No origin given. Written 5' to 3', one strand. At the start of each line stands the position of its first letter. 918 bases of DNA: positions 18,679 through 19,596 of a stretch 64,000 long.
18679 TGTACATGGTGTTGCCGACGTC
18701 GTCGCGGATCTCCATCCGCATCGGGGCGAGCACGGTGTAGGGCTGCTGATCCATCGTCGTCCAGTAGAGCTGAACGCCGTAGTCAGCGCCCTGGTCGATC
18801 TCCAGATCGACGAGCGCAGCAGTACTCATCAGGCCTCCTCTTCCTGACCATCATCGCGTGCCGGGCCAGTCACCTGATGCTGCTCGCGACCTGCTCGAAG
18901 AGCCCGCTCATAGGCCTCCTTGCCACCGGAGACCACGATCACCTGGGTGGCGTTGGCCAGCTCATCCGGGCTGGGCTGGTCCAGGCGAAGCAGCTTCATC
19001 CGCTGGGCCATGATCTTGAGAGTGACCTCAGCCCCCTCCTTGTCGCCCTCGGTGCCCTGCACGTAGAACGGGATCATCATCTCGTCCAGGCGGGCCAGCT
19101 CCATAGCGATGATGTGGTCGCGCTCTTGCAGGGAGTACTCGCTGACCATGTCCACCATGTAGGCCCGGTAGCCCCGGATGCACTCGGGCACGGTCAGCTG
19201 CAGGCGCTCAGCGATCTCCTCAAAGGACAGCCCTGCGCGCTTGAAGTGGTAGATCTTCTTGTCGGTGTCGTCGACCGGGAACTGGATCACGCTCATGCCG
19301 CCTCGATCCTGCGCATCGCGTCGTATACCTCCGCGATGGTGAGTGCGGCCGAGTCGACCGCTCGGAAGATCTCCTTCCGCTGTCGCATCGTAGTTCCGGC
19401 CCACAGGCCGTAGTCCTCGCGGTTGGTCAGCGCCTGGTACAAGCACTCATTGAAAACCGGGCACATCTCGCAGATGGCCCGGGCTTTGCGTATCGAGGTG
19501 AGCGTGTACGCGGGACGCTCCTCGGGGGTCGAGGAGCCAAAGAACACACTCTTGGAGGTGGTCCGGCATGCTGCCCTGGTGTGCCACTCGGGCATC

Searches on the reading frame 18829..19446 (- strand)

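Call 7: search_protein_families(library=phrogs, proteins=[window:18829-19446:-], max_evalue=0.001)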
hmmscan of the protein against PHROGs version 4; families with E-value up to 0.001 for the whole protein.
window:18829-19446:- (205 aa): 1 family
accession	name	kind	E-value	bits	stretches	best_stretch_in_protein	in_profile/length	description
phrog_645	-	DNA, RNA and nucleotide metabolism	5.4e-13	50.5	1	63-177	28-142/196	Rnase E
